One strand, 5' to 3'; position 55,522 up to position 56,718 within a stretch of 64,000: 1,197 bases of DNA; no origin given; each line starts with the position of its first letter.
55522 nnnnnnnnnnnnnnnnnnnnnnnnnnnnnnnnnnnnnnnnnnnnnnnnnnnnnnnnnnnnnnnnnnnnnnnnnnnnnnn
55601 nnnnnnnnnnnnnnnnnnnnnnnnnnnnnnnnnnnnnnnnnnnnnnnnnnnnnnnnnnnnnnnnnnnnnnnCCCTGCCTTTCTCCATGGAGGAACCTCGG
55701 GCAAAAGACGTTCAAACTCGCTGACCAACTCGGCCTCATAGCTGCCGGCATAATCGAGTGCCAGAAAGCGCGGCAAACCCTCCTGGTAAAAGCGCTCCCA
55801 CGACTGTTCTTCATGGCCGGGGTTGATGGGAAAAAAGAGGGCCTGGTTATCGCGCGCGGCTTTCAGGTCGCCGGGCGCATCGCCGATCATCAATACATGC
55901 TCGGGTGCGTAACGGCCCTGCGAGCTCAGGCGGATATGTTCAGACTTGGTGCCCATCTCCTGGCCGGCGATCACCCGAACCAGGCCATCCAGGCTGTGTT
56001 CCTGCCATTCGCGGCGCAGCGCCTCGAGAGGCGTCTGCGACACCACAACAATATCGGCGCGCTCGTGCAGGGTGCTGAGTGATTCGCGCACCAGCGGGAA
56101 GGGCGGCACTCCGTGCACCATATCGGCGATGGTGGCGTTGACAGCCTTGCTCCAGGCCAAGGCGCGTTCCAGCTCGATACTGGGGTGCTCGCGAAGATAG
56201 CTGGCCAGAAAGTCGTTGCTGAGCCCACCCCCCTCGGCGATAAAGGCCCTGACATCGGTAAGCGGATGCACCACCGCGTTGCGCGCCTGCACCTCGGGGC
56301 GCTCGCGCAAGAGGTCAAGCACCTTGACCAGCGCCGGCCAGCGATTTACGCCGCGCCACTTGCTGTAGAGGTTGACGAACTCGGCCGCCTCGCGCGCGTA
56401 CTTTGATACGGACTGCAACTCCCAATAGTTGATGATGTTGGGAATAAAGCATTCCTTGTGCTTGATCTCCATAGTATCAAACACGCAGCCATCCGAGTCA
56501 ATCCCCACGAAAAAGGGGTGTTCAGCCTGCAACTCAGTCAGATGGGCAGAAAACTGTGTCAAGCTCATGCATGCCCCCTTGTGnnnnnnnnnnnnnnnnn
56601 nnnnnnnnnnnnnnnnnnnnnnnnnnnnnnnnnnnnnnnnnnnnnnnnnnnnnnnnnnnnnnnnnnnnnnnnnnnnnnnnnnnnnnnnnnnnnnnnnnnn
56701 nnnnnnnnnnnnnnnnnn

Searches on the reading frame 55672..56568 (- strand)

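Call 39: search_protein_families(library=pfam, proteins=[window:55672-56568:-], max_evalue=0.00001)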
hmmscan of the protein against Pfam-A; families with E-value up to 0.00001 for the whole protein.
window:55672-56568:- (299 aa): 1 family
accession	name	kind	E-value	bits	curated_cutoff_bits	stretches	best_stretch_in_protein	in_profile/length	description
PF13419.12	HAD_2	-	6.9e-06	26.7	23.8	0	140-240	66-170/178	Haloacid dehalogenase-like hydrolase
